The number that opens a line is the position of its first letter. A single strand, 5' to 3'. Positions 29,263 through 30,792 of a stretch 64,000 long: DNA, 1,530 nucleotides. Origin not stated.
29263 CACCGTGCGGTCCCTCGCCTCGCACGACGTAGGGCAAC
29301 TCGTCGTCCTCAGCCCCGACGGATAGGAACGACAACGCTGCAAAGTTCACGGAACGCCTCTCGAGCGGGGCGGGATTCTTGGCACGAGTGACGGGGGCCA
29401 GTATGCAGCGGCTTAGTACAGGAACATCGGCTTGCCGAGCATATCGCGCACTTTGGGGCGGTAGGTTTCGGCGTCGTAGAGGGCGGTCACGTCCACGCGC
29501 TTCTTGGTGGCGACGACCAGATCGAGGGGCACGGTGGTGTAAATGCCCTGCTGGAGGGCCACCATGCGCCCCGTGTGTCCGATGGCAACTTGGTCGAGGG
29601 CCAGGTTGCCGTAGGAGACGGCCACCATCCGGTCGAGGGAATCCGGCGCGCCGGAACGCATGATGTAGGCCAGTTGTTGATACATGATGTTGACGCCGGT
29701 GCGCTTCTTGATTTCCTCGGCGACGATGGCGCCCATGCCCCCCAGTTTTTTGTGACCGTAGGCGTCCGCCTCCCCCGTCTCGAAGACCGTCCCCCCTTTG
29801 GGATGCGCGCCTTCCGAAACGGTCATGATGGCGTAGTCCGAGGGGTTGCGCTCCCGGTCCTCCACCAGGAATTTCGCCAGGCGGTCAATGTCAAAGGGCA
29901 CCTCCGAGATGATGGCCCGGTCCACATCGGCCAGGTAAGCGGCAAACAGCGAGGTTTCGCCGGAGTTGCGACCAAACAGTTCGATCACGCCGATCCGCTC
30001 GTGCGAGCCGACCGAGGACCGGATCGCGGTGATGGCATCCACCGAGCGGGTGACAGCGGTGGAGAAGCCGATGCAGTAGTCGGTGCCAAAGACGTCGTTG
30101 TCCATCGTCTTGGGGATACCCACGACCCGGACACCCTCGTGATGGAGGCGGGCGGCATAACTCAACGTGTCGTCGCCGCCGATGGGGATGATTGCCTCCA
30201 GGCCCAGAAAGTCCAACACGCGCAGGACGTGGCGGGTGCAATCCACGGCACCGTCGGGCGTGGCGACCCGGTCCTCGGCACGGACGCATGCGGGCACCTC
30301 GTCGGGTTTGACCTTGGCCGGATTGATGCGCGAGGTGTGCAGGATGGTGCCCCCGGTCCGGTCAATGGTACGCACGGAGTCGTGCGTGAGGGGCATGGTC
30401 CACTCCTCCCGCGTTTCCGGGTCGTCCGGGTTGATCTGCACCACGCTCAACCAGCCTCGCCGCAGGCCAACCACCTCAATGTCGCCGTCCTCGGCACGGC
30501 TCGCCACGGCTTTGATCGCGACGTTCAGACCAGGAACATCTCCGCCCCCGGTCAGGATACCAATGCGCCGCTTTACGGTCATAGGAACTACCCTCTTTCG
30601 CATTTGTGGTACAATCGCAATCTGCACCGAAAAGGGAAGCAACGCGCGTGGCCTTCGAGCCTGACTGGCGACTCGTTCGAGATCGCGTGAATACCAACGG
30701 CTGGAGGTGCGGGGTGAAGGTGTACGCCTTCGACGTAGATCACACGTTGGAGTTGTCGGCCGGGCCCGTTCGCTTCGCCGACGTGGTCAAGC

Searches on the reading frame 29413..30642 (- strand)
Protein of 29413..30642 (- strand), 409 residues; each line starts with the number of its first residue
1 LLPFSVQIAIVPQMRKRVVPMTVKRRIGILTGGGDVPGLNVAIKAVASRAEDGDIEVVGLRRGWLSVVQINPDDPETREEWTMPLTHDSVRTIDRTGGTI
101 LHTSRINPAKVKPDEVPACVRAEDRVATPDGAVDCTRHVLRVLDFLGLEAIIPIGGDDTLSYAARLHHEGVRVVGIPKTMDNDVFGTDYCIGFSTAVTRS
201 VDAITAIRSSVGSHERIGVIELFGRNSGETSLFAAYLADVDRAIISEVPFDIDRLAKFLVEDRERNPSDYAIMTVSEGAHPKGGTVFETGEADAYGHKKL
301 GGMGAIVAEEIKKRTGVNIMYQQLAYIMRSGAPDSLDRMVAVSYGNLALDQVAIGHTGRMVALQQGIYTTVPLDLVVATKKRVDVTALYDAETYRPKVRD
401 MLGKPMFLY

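Call 42: search_protein_families(library=pfam, proteins=[window:29413-30642:-], max_evalue=0.00001)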
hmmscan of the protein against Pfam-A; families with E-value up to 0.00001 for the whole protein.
window:29413-30642:- (409 aa): 1 family
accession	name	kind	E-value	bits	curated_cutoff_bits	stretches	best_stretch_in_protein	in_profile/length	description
PF00365.25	PFK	-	2.3e-66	224.4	30.9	1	26-350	1-275/277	Phosphofructokinase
